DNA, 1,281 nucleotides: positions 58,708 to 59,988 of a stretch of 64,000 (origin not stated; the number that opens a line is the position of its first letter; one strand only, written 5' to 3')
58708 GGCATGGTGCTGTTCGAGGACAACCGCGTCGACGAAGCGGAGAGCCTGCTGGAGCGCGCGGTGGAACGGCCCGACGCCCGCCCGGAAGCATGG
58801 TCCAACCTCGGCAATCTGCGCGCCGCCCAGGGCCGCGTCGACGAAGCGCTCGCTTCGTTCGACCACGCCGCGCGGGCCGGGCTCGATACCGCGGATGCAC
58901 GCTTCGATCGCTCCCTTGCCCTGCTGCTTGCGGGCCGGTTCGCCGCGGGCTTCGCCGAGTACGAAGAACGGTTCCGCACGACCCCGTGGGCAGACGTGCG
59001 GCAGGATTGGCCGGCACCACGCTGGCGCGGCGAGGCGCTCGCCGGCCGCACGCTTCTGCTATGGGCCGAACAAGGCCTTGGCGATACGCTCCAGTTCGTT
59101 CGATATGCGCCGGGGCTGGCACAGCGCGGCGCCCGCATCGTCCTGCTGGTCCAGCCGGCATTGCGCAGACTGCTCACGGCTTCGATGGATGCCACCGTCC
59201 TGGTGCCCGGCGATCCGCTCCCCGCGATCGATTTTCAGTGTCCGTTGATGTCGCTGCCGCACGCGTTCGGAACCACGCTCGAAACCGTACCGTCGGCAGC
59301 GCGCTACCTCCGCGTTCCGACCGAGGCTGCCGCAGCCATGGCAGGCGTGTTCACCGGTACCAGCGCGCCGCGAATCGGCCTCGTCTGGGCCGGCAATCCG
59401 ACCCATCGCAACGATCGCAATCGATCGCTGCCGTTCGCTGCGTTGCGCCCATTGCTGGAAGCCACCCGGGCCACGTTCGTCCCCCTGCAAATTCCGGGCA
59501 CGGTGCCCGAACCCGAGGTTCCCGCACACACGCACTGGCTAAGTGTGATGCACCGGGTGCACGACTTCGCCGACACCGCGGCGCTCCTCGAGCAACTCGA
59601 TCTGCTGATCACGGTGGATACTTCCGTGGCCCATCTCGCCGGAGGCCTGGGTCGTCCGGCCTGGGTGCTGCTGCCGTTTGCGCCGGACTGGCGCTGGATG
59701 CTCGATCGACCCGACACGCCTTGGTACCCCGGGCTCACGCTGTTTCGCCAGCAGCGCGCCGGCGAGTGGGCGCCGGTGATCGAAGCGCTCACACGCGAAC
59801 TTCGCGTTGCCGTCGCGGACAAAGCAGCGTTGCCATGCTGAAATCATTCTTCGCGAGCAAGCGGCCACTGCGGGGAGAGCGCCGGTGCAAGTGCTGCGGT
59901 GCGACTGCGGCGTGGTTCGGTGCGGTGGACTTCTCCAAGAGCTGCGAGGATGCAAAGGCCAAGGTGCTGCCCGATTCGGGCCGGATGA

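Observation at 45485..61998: Array of TPR-fused GT41 (OGT-like) and GT9-like glycosyltransferases plus four methyltransferase domains: candidate cytoplasmic protein glycosylation/methylation system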

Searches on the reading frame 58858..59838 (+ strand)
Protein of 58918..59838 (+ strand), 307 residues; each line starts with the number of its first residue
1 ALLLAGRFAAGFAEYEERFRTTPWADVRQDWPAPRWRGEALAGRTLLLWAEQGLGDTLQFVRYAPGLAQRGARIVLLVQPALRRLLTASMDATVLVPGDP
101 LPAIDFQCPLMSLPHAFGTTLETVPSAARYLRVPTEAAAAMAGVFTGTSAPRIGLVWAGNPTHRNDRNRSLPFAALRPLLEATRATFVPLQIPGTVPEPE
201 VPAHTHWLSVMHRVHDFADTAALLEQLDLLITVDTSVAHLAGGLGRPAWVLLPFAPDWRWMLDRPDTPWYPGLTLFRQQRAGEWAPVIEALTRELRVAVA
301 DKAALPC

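Call 26: search_solved_structures(query=window:58918-59838:+, max_evalue=1)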
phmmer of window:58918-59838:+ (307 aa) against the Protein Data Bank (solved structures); distinct sequences matched with E-value up to 1: 0.

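Call 32: search_protein_families(library=ncbifam, proteins=[window:58918-59838:+], max_evalue=0.01)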
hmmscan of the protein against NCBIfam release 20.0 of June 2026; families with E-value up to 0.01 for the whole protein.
window:58918-59838:+ (307 aa): 1 family
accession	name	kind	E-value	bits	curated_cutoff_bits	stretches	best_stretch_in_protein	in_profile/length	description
TIGR02193.1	heptsyl_trn_I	equivalog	0.00054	19.3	185.3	1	210-261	240-290/320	lipopolysaccharide heptosyltransferase I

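Call 40: find_homologous_proteins(query=window:58918-59838:+, max_evalue=0.00001)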
Query window:58918-59838:+ (307 aa): 7498 proteins with E <= 0.00001 among 8000 candidates; the best 120 are listed.
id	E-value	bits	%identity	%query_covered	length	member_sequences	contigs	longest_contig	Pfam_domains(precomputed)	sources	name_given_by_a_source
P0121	3.0e-89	318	53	93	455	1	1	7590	PF25063.1,PF13431.13,PF23914.2,PF13414.13,PF13176.13,PF13428.13,PF13374.13,PF14559.13,PF13371.13,PF00515.35,PF12895.14,PF13424.13,PF21033.5,PF13432.13,PF13181.13,PF01075.24,PF07719.24,PF13174.13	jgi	jgi:tetratricopeptide (TPR) repeat protein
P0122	2.7e-87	311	54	96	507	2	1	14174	PF25063.1,PF03704.24,PF13431.13,PF23914.2,PF13414.13,PF13176.13,PF13428.13,PF13374.13,PF14559.13,PF13371.13,PF00515.35,PF12895.14,PF13424.13,PF21033.5,PF13432.13,PF13181.13,PF01239.29,PF07719.24,PF13174.13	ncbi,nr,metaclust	ncbi:MAG: hypothetical protein A2505_09135 [Deltaproteobacteria bacterium RIFOXYD12_FULL_55_16]|nr:M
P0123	3.0e-87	311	52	96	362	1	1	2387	PF13431.13,PF13414.13,PF13371.13,PF00515.35,PF13176.13,PF01075.24,PF07719.24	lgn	-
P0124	3.8e-87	311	50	96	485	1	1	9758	PF13431.13,PF23914.2,PF13414.13,PF13176.13,PF13428.13,PF13374.13,PF14559.13,PF24575.2,PF00515.35,PF13424.13,PF13432.13,PF13181.13,PF07719.24,PF13174.13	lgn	-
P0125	4.4e-87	311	52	96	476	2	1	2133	PF13431.13,PF13414.13,PF13176.13,PF13428.13,PF13374.13,PF14559.13,PF24575.2,PF13371.13,PF00515.35,PF13424.13,PF13432.13,PF13181.13,PF07719.24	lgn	-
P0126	3.0e-86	308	52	96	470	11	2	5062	PF13431.13,PF23914.2,PF13414.13,PF13176.13,PF13428.13,PF13374.13,PF14559.13,PF13371.13,PF00515.35,PF13424.13,PF13432.13,PF13181.13,PF01075.24,PF07719.24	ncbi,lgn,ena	-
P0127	5.0e-85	304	49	97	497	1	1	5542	PF13431.13,PF23914.2,PF13414.13,PF13176.13,PF13428.13,PF13374.13,PF14559.13,PF24575.2,PF13371.13,PF00515.35,PF13424.13,PF21033.5,PF13432.13,PF13181.13,PF01075.24,PF07719.24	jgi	jgi:tetratricopeptide (TPR) repeat protein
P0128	5.2e-85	304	51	96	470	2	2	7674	PF13431.13,PF23914.2,PF13414.13,PF13176.13,PF13428.13,PF13374.13,PF14559.13,PF13371.13,PF00515.35,PF13424.13,PF13432.13,PF13181.13,PF01075.24,PF07719.24,PF13174.13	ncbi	-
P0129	5.8e-85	304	51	96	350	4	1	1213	-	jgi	jgi:hypothetical protein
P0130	7.2e-85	303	51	96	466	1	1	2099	PF13431.13,PF23914.2,PF13414.13,PF13176.13,PF13428.13,PF13374.13,PF14559.13,PF13371.13,PF00515.35,PF12895.14,PF13424.13,PF13432.13,PF13181.13,PF01075.24,PF07719.24,PF13174.13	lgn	-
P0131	7.3e-85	303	48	100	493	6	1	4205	PF13431.13,PF23914.2,PF13414.13,PF13176.13,PF13428.13,PF13374.13,PF07721.21,PF14559.13,PF24575.2,PF13371.13,PF00515.35,PF12895.14,PF13424.13,PF13432.13,PF13181.13,PF01075.24,PF07719.24,PF13174.13,PF20308.5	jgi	-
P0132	9.1e-85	303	52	96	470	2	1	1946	PF13431.13,PF23914.2,PF13414.13,PF13176.13,PF13428.13,PF13374.13,PF14559.13,PF13371.13,PF00515.35,PF13424.13,PF13432.13,PF13181.13,PF07719.24,PF13174.13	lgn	-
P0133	1.0e-84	303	50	98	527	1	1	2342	PF13431.13,PF23914.2,PF13414.13,PF13176.13,PF13428.13,PF13374.13,PF14559.13,PF24575.2,PF13371.13,PF00515.35,PF13424.13,PF21033.5,PF13432.13,PF13181.13,PF01239.29,PF01075.24,PF07719.24,PF13174.13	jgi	jgi:tetratricopeptide (TPR) repeat protein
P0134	1.5e-84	302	51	96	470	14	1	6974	PF13431.13,PF23914.2,PF13414.13,PF13176.13,PF13428.13,PF13374.13,PF14559.13,PF13371.13,PF00515.35,PF13424.13,PF13432.13,PF13181.13,PF07719.24,PF13174.13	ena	-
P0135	7.7e-84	300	51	96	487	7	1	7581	PF13431.13,PF23914.2,PF13414.13,PF13176.13,PF13428.13,PF13374.13,PF07721.21,PF14559.13,PF24575.2,PF13371.13,PF17874.8,PF00515.35,PF12895.14,PF13424.13,PF13432.13,PF13181.13,PF01075.24,PF14561.13,PF07719.24,PF13174.13,PF20308.5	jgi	jgi:Flp pilus assembly protein TadD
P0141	6.2e-83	297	53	95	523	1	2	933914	PF13431.13,PF23914.2,PF13414.13,PF13176.13,PF13428.13,PF14559.13,PF13371.13,PF00515.35,PF13424.13,PF13432.13,PF13181.13,PF01075.24,PF07719.24,PF13174.13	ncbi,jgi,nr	ncbi:MAG TPA: tetratricopeptide repeat-containing glycosyltransferase family protein [Caulobacterace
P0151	8.6e-82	293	51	96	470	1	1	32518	PF13431.13,PF23914.2,PF13414.13,PF13176.13,PF13428.13,PF13374.13,PF14559.13,PF13371.13,PF00515.35,PF13424.13,PF13432.13,PF13181.13,PF01075.24,PF07719.24,PF13174.13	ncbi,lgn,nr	ncbi:MAG: glycosyltransferase family protein [Gammaproteobacteria bacterium]|nr:glycosyltransferase 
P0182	1.3e-79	286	52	98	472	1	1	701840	PF13431.13,PF23914.2,PF13414.13,PF13176.13,PF13428.13,PF13374.13,PF14559.13,PF24575.2,PF13371.13,PF00515.35,PF12895.14,PF13424.13,PF13432.13,PF13181.13,PF07719.24,PF13174.13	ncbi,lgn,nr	ncbi:MAG: tetratricopeptide repeat-containing glycosyltransferase family protein [Phaeospirillum sp.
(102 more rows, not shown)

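Call 52: predict_structure(alignment_id=A3)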
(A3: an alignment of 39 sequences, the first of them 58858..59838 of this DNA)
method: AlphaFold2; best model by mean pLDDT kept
length: 327 residues; sequences in the alignment: 39
mean_pLDDT: 90.1   pTM: 0.90
mean pLDDT of the five models: 90.1, 89.7, 89.2, 88.5, 88.4
residues with pLDDT >= 90: 208; 70-90: 107; 50-70: 11; < 50: 1
segments of 3 or more residues with pLDDT < 50: none
pLDDT, mean of each block of 10 residues (from residue 1): 75 86 88 88 69 91 97 91 95 97 97 96 96 91 84 97 90 94 75 92 94 87 92 96 97 95 97 86 85 92 93 94 72
secondary structure, 60 per line:
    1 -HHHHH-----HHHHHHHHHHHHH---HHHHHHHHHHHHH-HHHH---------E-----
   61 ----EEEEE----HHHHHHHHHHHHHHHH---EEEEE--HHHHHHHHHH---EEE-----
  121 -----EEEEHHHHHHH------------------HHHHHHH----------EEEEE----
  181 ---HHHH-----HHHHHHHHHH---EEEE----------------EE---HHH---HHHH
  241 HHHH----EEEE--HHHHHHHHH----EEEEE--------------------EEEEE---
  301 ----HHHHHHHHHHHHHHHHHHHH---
elements in order: H2-6 H12-24 H28-40 H42-45 E65-69 H74-89 E93-97 H100-109 E113-115 E126-129 H130-136 H155-161 E172-176 H184-187 H193-202 E206-209 H237-244 E249-252 H255-263 E268-272 E293-297 H305-324

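Call 54: fold_search(model_id=the predicted structure, library=pdb)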
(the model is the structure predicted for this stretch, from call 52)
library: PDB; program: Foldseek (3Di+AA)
matches with E <= 10: 1325; with E <= 0.001: 38
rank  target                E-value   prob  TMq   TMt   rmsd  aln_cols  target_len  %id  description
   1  3tov_A                6.2e-07  1.00  0.56  0.53   5.8       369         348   11  The crystal structure of the glycosyl transferase family 9 from Veillonella parvula DSM 2008 (released 2011-09-21)
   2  3tov_B                1.8e-06  1.00  0.54  0.52   6.9       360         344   11  The crystal structure of the glycosyl transferase family 9 from Veillonella parvula DSM 2008 (released 2011-09-21)
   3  4rap_D                2.9e-06  1.00  0.50  0.44   7.9       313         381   13  Crystal structure of bacterial iron-containing dodecameric glycosyltransferase TibC from enterotoxigenic E.coli H10407 (released 2014-10-29)
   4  1psw                  5.6e-06  1.00  0.53  0.52   6.3       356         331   13  Structure of E. coli ADP-heptose lps heptosyltransferase II (released 2003-07-08)
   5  6dfe_B                5.9e-06  1.00  0.49  0.50   6.4       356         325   11  The structure of a ternary complex of E. coli WaaC (released 2018-09-05)
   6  4rap_A                9.0e-06  1.00  0.50  0.44   7.9       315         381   13  Crystal structure of bacterial iron-containing dodecameric glycosyltransferase TibC from enterotoxigenic E.coli H10407 (released 2014-10-29)
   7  4rap_J                9.5e-06  1.00  0.52  0.46   6.7       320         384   12  Crystal structure of bacterial iron-containing dodecameric glycosyltransferase TibC from enterotoxigenic E.coli H10407 (released 2014-10-29)
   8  4rap_H                9.5e-06  1.00  0.50  0.44   7.9       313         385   13  Crystal structure of bacterial iron-containing dodecameric glycosyltransferase TibC from enterotoxigenic E.coli H10407 (released 2014-10-29)
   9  9grx_1                1.1e-05  1.00  0.52  0.44   6.3       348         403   11  NDH-PSI-LHCI supercomplex from S. oleracea (released 2025-02-12)
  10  4rb4_A                1.2e-05  1.00  0.50  0.44   8.2       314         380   11  Crystal structure of dodecameric iron-containing heptosyltransferase TibC in complex with ADP-D-beta-D-heptose at 3.9  (released 2014-11-05)
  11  4rap_G                1.3e-05  1.00  0.51  0.44   7.7       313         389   12  Crystal structure of bacterial iron-containing dodecameric glycosyltransferase TibC from enterotoxigenic E.coli H10407 (released 2014-10-29)
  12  4rap_F                1.4e-05  1.00  0.51  0.45   7.1       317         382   13  Crystal structure of bacterial iron-containing dodecameric glycosyltransferase TibC from enterotoxigenic E.coli H10407 (released 2014-10-29)
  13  4rb4_D                1.4e-05  1.00  0.47  0.41   8.4       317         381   11  Crystal structure of dodecameric iron-containing heptosyltransferase TibC in complex with ADP-D-beta-D-heptose at 3.9  (released 2014-11-05)
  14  4rap_C                1.5e-05  1.00  0.50  0.43   7.9       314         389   12  Crystal structure of bacterial iron-containing dodecameric glycosyltransferase TibC from enterotoxigenic E.coli H10407 (released 2014-10-29)
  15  4rap_B                1.8e-05  1.00  0.50  0.44   7.7       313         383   12  Crystal structure of bacterial iron-containing dodecameric glycosyltransferase TibC from enterotoxigenic E.coli H10407 (released 2014-10-29)
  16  4rap_E                1.9e-05  1.00  0.51  0.44   7.8       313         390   12  Crystal structure of bacterial iron-containing dodecameric glycosyltransferase TibC from enterotoxigenic E.coli H10407 (released 2014-10-29)
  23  4rap_L                6.0e-05  1.00  0.50  0.45   7.8       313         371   13  Crystal structure of bacterial iron-containing dodecameric glycosyltransferase TibC from enterotoxigenic E.coli H10407 (released 2014-10-29)
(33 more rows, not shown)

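Call 62: find_encoding_contigs(protein=P0141, flank=10000, max_places=1)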
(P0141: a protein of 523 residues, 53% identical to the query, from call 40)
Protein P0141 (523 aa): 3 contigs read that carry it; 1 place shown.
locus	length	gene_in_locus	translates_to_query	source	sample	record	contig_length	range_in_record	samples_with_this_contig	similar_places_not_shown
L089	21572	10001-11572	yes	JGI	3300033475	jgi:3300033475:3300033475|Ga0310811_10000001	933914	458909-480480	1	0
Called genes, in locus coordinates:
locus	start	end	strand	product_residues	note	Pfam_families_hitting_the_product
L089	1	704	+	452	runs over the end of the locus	PF25984:BSH_YknX (weak), PF25994:HH_AprE, PF26002:Beta-barrel_AprE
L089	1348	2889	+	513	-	-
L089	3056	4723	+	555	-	PF00534:Glycos_transf_1, PF13692:Glyco_trans_1_4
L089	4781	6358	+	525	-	PF02321:OEP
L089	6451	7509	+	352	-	PF00106:adh_short (faint), PF01073:3Beta_HSD, PF01370:Epimerase, PF02719:Polysacc_synt_2, PF04321:RmlD_sub_bind, PF07993:NAD_binding_4 (weak), PF16363:GDP_Man_Dehyd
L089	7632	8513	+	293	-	PF00483:NTP_transferase, PF12804:NTP_transf_3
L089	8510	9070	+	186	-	PF00908:dTDP_sugar_isom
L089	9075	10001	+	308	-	PF01370:Epimerase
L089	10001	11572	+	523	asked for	PF13428:TPR_14 (weak), PF14559:TPR_19 (weak), PF13432:TPR_16 (weak), PF13424:TPR_12 (weak), PF13432:TPR_16, PF13371:TPR_9, PF13414:TPR_11, PF00515:TPR_1 (weak), +8 more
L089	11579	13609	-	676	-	PF00795:CN_hydrolase, PF02540:NAD_synthase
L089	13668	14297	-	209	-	PF00574:CLP_protease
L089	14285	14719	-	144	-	PF10604:Polyketide_cyc2, PF08327:AHSA1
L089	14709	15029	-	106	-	PF12840:HTH_20, PF01022:HTH_5, PF12802:MarR_2 (faint)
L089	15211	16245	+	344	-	PF00268:Ribonuc_red_sm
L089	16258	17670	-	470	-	PF00330:Aconitase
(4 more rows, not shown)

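Call 63: find_encoding_contigs(protein=P0182, flank=10000, max_places=1)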
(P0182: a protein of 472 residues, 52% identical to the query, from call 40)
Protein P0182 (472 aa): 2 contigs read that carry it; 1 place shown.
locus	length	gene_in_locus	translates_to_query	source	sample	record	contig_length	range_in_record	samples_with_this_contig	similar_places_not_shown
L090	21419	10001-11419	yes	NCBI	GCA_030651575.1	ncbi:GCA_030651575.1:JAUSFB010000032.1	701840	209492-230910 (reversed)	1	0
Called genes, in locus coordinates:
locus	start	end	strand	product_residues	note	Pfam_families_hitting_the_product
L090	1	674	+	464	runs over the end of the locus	PF25994:HH_AprE, PF26002:Beta-barrel_AprE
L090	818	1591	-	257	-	PF23023:Anti-Pycsar_Apyc1 (weak), PF00753:Lactamase_B, PF12706:Lactamase_B_2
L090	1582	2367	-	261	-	PF01026:TatD_DNase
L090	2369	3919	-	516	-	PF00133:tRNA-synt_1, PF01406:tRNA-synt_1e, PF09334:tRNA-synt_1g, PF00133:tRNA-synt_1, PF19303:Anticodon_3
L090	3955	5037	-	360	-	PF13177:DNA_pol3_delta2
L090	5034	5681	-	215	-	PF02223:Thymidylate_kin, PF13521:AAA_28 (faint)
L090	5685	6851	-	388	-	PF00768:Peptidase_S11, PF13354:Beta-lactamase2, PF07943:PBP5_C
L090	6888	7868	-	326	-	PF03330:DPBB_1, PF05036:SPOR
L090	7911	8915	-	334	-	PF13406:SLT_2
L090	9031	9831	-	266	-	PF02698:DUF218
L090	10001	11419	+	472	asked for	PF13432:TPR_16, PF00515:TPR_1 (weak), PF07719:TPR_2 (weak), PF13414:TPR_11 (weak), PF14559:TPR_19 (weak), PF13424:TPR_12 (weak), PF13431:TPR_17 (weak), PF13432:TPR_16, +11 more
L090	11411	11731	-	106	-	-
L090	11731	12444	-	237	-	PF00849:PseudoU_synth_2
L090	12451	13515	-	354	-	PF05175:MTS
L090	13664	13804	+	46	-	-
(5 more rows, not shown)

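Call 64: find_encoding_contigs(protein=P0151, flank=10000, max_places=1)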
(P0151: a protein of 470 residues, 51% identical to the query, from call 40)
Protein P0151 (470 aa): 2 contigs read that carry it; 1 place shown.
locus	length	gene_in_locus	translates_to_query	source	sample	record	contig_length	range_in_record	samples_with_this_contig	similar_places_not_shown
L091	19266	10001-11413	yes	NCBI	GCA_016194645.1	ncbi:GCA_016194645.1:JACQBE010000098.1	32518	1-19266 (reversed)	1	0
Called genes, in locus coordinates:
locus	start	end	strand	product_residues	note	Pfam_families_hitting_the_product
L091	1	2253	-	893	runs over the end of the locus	PF00072:Response_reg, PF00989:PAS (weak), PF08448:PAS_4 (weak), PF13426:PAS_9, PF00990:GGDEF, PF00563:EAL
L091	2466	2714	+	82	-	PF02597:ThiS (weak)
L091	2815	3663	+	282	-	PF13369:Transglut_core2, PF13371:TPR_9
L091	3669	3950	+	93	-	PF01541:GIY-YIG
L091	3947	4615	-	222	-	PF02390:Methyltransf_4, PF08242:Methyltransf_12 (faint), PF13649:Methyltransf_25 (weak)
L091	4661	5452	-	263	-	PF00977:His_biosynth (faint), PF05690:ThiG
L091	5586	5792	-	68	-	PF02597:ThiS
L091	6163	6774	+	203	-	PF10604:Polyketide_cyc2, PF03364:Polyketide_cyc (weak)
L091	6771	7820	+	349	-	PF00730:HhH-GPD, PF14815:NUDIX_4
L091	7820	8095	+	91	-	PF04362:Iron_traffic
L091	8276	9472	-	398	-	PF07690:MFS_1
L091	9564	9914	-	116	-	-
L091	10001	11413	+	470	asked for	PF13432:TPR_16, PF07719:TPR_2 (weak), PF13371:TPR_9 (weak), PF13424:TPR_12, PF14559:TPR_19 (weak), PF00515:TPR_1, PF07719:TPR_2 (weak), PF13176:TPR_7 (weak), +8 more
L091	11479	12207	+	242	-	PF03009:GDPD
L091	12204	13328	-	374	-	PF13795:HupE_UreJ_2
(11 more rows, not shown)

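Call 72: search_protein_families(library=pfam, proteins=[window:58918-59838:+], max_evalue=0.0001)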
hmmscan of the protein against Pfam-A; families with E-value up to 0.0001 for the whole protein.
window:58918-59838:+ (307 aa): 0 families
